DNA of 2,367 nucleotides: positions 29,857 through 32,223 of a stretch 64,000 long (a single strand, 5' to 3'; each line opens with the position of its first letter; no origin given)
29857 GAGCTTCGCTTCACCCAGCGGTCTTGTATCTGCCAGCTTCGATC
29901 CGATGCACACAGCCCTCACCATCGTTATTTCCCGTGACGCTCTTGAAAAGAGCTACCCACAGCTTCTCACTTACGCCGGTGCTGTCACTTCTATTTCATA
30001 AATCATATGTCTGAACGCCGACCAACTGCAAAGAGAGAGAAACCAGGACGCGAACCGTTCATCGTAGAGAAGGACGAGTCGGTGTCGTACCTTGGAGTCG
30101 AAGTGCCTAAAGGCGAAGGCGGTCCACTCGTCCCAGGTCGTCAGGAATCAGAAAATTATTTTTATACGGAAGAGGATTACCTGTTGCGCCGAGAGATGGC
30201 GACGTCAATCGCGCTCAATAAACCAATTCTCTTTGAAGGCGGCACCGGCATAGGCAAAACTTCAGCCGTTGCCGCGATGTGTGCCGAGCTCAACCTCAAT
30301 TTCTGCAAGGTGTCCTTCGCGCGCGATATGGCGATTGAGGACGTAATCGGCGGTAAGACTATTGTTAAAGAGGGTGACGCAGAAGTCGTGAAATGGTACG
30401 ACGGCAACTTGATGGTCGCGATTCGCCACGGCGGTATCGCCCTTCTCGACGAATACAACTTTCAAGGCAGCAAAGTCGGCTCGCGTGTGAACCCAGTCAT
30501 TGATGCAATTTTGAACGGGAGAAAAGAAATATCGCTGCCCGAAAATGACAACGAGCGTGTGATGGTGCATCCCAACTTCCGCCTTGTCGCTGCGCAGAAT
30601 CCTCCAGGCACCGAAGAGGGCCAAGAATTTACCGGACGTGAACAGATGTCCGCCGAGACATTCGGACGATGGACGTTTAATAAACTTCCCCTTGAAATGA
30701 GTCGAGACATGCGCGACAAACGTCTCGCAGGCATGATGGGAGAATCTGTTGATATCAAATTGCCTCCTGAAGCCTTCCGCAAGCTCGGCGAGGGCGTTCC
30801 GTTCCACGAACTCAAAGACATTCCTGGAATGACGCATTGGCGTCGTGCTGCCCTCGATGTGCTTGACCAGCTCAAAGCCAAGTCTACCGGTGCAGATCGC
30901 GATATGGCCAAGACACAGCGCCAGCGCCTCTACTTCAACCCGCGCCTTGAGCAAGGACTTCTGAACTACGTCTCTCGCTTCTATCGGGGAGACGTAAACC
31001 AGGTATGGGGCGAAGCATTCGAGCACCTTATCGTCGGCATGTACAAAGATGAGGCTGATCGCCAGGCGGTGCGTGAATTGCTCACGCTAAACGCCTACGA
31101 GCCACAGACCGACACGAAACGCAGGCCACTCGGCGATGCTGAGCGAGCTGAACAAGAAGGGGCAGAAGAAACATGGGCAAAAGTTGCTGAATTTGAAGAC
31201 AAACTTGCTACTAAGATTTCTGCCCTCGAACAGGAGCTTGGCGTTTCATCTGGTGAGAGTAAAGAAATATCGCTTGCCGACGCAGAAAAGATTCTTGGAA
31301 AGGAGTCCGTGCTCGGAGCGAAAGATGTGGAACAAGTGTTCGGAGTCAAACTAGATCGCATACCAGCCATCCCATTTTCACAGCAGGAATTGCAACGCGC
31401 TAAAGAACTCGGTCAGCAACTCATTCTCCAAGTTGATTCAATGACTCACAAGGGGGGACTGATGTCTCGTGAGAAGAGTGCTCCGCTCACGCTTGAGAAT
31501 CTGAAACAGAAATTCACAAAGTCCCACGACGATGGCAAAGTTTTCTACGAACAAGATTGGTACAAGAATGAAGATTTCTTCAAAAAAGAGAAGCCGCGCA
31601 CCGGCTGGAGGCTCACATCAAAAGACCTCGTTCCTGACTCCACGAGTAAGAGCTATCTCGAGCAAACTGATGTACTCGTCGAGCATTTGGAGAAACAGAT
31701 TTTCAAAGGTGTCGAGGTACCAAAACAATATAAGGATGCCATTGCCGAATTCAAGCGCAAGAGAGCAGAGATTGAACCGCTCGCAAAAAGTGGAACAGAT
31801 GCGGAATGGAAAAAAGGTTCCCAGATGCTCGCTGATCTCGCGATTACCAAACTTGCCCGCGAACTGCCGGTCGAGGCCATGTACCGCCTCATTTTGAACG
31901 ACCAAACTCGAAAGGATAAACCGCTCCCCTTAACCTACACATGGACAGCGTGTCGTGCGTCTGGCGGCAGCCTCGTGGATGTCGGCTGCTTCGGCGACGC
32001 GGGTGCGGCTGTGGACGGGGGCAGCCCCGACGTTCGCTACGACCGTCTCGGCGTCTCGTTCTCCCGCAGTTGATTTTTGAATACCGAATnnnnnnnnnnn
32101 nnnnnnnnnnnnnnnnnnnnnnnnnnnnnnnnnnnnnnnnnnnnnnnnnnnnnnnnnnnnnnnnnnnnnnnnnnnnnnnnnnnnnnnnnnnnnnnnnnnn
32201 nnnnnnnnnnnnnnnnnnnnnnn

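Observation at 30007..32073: DGR target fused to a MoxR-like AAA+ ATPase, next to a VWA/metallopeptidase partner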

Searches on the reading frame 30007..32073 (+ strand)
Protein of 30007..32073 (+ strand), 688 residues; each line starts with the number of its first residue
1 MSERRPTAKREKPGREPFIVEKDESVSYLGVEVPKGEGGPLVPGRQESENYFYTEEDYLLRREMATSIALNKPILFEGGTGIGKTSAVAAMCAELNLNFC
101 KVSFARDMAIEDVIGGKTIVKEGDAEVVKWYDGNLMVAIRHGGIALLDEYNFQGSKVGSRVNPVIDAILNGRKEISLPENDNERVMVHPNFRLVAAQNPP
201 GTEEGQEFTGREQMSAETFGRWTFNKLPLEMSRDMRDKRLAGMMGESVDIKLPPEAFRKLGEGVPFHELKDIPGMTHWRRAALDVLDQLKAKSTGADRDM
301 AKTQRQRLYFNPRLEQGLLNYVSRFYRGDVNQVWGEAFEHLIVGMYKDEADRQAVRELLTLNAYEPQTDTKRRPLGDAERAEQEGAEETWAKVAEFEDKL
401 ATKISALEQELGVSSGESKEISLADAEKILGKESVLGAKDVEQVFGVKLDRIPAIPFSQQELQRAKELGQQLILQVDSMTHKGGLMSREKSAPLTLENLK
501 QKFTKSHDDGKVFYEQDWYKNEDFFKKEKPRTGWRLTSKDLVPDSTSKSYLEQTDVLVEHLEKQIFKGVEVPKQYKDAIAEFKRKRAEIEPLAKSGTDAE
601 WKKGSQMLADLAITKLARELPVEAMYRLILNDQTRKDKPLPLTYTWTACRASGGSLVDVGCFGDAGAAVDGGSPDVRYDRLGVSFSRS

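Call 9: search_protein_families(library=pfam, proteins=[window:30007-32073:+], max_evalue=0.01)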
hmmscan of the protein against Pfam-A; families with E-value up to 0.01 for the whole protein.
window:30007-32073:+ (688 aa): 3 families
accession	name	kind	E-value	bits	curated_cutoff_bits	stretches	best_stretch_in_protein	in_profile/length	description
PF07728.20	AAA_5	-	1e-11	45.4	22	1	74-205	2-128/139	AAA domain (dynein-related subfamily)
PF07726.17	AAA_3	-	4.5e-06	27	27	1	74-200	2-113/131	ATPase family associated with various cellular activities (AAA)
PF00004.35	AAA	-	0.0033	18.3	21.2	1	74-106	1-33/131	ATPase family associated with various cellular activities (AAA)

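Call 13: search_protein_families(library=ncbifam, proteins=[window:30007-32073:+], max_evalue=0.01)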
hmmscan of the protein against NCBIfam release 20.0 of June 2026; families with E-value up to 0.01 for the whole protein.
window:30007-32073:+ (688 aa): 3 families
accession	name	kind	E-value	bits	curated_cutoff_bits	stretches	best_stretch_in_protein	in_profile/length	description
TIGR01650.1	PD_CobS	equivalog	1.4e-08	34.3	558.55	1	64-223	57-212/327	cobaltochelatase subunit CobS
TIGR02640.1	gas_vesic_GvpN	equivalog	2.3e-06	27.3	266.8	1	65-199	15-160/262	gas vesicle protein GvpN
NF003229.0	PRK04195.1-5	equivalog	0.0096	14.7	280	0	71-100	44-73/413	replication factor C large subunit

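Call 16: find_homologous_proteins(query=window:30007-32073:+)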
Query window:30007-32073:+ (688 aa): 78 proteins with E <= 0.001 among 8000 candidates.
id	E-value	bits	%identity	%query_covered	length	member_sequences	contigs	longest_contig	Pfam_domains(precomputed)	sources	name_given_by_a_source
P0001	0.0e+0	1554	100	100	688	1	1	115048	PF07726.18,PF07728.21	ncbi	ncbi:MAG: MoxR family ATPase [Patescibacteria group bacterium]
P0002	0.0e+0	1499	100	96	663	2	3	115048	PF07726.18,PF07728.21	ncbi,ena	-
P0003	0.0e+0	1459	94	100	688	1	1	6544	PF07726.18,PF07728.21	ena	-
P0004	0.0e+0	1403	90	100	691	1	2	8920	PF07726.18,PF07728.21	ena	-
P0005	0.0e+0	1331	85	100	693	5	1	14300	PF07728.21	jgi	jgi:hypothetical protein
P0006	0.0e+0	1295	85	100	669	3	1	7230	PF07726.18,PF07728.21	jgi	-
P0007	0.0e+0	1278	83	100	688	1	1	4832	PF07726.18,PF07728.21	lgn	-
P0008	0.0e+0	1162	77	99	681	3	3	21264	PF07726.18,PF07728.21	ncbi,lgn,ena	-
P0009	0.0e+0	1087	73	97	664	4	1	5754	PF07728.21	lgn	-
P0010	1.8e-241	822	57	97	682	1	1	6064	PF07726.18,PF07728.21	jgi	-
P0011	4.1e-240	817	57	98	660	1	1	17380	PF07726.18,PF07728.21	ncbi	-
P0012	1.7e-237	809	56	99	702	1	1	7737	PF07726.18,PF07728.21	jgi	jgi:hypothetical protein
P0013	9.4e-203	694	54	97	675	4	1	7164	PF07728.21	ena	-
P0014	1.4e-201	690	53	97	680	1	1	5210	PF07728.21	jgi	-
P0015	2.3e-201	689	54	97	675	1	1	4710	PF07728.21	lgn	-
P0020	2.0e-190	653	51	100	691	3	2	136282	PF07728.21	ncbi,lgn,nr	ncbi:MAG: hypothetical protein B7X04_00095 [Parcubacteria group bacterium 21-54-25]|nr:MAG: hypothet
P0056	3.1e-127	444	57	52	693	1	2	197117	PF07728.21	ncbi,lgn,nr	ncbi:MAG: MoxR family ATPase [Candidatus Staskawiczbacteria bacterium]|nr:MoxR family ATPase [Candid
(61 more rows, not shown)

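Call 23: find_encoding_contigs(protein=P0020, flank=10000, max_places=2)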
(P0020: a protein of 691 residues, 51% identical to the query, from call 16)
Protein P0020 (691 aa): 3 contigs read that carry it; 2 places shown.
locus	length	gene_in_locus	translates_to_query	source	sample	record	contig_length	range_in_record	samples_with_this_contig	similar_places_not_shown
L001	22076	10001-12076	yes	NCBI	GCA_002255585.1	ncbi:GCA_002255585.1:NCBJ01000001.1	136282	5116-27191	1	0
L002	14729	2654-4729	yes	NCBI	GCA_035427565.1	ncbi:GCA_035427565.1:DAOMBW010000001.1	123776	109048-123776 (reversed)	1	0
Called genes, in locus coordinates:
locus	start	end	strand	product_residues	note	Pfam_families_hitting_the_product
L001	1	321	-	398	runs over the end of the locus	PF13651:EcoRI_methylase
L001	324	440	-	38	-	PF12728:HTH_17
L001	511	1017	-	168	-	PF01569:PAP2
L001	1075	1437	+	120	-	PF09900:DUF2127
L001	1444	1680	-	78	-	PF09851:SHOCT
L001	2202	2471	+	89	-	PF02583:Trns_repr_metal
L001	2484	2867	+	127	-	PF03625:DUF302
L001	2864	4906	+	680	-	PF00122:E1-E2_ATPase, PF00702:Hydrolase, PF08282:Hydrolase_3 (faint)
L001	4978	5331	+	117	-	PF07681:DoxX (weak)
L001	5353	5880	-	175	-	-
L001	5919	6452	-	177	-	PF13462:Thioredoxin_4, PF01323:DSBA (weak)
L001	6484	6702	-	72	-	-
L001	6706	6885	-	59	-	-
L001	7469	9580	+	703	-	PF05762:VWA_CoxE (weak), PF11775:CobT_C, PF00092:VWA (weak), PF11775:CobT_C (weak)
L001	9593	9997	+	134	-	-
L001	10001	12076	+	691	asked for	PF07728:AAA_5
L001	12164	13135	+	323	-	-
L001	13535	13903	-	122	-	PF22296:bAvd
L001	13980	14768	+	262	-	PF00078:RVT_1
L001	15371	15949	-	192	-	PF02525:Flavodoxin_2, PF03358:FMN_red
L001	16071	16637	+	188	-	PF01923:Cob_adeno_trans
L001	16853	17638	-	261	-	PF13354:Beta-lactamase2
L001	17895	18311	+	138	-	PF01741:MscL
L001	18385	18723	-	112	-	PF04343:DUF488, PF22751:DUF488-N3a, PF22752:DUF488-N3i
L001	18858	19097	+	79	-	PF09834:DUF2061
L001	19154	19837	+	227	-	-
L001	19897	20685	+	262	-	PF04402:SIMPL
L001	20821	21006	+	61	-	PF00584:SecE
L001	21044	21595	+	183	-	PF02357:NusG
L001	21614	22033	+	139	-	PF03946:Ribosomal_L11_N, PF00298:Ribosomal_L11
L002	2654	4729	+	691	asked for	PF07728:AAA_5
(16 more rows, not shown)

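Call 32: search_solved_structures(query=window:30007-32073:+, max_evalue=0.01, show_alignments=2)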
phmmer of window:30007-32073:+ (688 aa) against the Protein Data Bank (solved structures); distinct sequences matched with E-value up to 0.01: 11.
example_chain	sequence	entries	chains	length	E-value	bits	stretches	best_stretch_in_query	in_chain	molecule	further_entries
6or5_A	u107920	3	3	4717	5.3e-46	160.9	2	49-206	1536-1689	Midasin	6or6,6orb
6i27_A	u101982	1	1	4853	3.8e-39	138.2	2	66-202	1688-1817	Midasin,Midasin,Midasin,Midasin,Midasin,Midasin,Midasin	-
6i26_A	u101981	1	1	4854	3.8e-39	138.2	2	66-202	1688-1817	Midasin,Midasin,Midasin,Midasin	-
6hyp_A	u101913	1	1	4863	3.9e-39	138.2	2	66-202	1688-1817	Midasin,Midasin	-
5jcs_s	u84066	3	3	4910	4.2e-39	138.1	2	66-202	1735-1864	Midasin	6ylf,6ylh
5c3c_A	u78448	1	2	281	4.9e-10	42.1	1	69-223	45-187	CbbQ/NirQ/NorQ domain protein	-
9ujv_A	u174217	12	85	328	8.1e-10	41.3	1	41-224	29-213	Cobaltochelatase subunit CobS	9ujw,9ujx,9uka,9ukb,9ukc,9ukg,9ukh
9qh4_A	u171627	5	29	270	9.7e-10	41.1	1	68-199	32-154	Protein NorQ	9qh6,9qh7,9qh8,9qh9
6l1q_C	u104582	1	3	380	1.1e-09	41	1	70-200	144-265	CbbQ protein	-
9udk_A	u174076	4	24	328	2e-09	40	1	41-224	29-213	Cobaltochelatase subunit CobS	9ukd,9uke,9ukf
9qhd_A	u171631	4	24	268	3.7e-09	39.2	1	71-199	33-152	Nitric oxide reductase NorQ protein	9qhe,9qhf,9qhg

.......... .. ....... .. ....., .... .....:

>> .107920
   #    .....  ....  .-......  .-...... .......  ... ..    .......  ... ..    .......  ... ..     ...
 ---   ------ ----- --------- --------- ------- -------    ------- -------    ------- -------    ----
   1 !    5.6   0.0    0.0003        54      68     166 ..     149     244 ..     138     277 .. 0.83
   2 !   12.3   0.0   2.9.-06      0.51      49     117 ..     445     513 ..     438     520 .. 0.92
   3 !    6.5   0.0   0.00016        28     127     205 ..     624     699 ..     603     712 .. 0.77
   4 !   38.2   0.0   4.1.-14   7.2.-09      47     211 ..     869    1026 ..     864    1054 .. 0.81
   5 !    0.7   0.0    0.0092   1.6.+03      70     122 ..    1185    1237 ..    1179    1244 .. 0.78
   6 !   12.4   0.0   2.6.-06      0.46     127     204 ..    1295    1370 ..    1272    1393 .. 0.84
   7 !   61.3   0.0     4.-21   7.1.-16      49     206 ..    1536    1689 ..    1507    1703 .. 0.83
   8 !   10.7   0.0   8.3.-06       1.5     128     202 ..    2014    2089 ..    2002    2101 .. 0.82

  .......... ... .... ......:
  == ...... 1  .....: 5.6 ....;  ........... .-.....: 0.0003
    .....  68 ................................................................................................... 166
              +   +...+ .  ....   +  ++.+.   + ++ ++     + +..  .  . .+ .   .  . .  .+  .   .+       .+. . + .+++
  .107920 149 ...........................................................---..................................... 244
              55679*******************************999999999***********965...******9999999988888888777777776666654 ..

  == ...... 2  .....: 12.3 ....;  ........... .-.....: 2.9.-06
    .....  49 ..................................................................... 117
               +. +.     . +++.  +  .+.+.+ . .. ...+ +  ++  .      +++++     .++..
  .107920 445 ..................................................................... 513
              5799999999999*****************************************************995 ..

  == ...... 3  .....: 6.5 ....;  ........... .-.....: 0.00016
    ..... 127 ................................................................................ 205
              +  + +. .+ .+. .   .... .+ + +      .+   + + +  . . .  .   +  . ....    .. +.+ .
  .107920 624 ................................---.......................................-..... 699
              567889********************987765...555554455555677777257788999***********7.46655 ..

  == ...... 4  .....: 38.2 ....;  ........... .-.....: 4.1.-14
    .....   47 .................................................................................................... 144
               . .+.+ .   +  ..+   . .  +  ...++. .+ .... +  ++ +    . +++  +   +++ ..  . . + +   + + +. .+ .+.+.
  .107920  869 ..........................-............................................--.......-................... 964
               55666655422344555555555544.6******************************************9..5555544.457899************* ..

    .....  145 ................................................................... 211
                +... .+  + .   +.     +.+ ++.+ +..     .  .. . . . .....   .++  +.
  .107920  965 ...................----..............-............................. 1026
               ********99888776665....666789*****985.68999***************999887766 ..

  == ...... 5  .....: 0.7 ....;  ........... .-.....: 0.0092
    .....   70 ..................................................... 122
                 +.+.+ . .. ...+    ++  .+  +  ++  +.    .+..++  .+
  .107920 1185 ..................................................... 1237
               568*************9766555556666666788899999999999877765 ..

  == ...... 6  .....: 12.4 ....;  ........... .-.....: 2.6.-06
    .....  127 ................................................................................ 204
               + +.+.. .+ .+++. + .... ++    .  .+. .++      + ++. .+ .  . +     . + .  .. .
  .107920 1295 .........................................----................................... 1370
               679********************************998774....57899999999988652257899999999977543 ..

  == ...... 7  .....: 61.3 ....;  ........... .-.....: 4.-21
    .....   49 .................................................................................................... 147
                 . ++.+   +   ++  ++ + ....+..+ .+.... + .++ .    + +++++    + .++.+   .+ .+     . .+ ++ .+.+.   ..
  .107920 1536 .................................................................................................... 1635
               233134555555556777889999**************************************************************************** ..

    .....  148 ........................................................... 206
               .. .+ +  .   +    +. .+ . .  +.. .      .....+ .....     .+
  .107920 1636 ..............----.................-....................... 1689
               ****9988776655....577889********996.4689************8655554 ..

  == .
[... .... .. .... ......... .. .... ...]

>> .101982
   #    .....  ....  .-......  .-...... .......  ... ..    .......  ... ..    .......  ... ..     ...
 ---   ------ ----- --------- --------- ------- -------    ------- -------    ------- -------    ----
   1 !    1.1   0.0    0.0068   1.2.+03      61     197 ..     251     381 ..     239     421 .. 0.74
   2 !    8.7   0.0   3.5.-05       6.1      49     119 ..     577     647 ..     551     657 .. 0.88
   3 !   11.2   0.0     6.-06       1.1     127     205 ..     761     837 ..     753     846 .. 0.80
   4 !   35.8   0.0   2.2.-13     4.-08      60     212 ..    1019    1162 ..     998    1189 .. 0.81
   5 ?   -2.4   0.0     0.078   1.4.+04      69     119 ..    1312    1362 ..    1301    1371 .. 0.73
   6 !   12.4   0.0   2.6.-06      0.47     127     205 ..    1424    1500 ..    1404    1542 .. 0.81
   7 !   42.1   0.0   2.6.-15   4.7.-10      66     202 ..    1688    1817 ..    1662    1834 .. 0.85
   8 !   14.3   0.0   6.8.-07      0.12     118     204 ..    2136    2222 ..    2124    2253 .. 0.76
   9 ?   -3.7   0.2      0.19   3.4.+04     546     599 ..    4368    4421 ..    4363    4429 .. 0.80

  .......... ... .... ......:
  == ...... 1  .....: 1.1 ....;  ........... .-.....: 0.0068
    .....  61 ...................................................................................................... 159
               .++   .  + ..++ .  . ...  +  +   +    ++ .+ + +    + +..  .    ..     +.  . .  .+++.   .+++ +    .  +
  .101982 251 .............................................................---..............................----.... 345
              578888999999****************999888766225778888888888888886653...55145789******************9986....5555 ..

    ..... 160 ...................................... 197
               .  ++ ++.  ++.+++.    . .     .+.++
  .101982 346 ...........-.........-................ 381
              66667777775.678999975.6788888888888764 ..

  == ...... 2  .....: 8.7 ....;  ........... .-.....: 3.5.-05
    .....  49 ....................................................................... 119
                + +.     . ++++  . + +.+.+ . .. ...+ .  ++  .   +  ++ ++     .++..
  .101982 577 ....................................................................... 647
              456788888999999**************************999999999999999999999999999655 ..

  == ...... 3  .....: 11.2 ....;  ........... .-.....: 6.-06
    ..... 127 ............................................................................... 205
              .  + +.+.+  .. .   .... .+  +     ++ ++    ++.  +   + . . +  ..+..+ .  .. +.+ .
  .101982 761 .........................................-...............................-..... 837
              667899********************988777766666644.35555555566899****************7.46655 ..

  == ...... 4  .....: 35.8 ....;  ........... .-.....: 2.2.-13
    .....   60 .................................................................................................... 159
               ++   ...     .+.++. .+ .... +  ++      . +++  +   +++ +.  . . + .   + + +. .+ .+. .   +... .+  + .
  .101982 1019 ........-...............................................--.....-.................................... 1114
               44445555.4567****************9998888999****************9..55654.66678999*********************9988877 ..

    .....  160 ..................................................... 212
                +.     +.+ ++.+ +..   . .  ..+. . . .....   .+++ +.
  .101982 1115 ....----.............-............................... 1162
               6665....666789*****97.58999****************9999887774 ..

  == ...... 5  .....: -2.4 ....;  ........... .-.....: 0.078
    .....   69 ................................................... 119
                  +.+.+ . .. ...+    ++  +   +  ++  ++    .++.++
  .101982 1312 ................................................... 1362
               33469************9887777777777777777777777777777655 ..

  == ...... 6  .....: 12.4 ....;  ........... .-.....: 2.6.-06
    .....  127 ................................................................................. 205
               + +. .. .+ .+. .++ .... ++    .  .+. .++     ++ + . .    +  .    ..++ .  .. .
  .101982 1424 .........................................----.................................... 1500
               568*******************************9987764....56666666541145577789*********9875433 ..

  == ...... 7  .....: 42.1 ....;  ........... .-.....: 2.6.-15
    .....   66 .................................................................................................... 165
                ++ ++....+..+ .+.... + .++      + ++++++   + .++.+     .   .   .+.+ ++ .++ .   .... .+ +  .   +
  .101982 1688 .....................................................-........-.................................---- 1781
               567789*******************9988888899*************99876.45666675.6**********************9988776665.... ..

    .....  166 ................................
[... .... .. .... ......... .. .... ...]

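Call 36: find_encoding_contigs(protein=P0056, flank=10000, max_places=1)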
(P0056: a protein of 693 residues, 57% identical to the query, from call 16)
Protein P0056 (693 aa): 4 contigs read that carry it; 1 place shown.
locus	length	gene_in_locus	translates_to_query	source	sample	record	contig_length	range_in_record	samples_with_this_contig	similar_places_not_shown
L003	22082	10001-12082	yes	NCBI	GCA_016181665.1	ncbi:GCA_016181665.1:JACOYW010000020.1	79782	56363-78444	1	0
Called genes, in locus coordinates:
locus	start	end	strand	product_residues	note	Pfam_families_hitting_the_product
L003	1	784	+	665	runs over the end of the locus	PF03030:H_PPase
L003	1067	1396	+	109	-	-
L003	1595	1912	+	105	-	-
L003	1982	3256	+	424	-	PF05697:Trigger_N, PF00254:FKBP_C, PF05698:Trigger_C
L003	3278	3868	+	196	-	PF00574:CLP_protease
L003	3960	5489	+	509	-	PF12072:RNase_Y_N, PF00013:KH_1, PF22891:KH_PNO1_2nd (faint), PF08668:HDOD (faint), PF01966:HD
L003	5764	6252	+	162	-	-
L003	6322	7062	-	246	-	PF02535:Zip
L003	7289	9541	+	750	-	PF11775:CobT_C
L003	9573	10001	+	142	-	-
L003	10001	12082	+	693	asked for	PF07728:AAA_5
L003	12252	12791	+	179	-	PF00078:RVT_1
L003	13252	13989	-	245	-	PF14528:LAGLIDADG_3 (faint)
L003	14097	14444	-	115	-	PF02033:RBFA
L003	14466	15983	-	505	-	PF00009:GTP_EFTU, PF00071:Ras, PF01926:MMR_HSR1, PF02421:FeoB_N (weak), PF08477:Roc (weak), PF22042:EF-G_D2, PF11987:IF-2, PF03144:GTP_EFTU_D2, +2 more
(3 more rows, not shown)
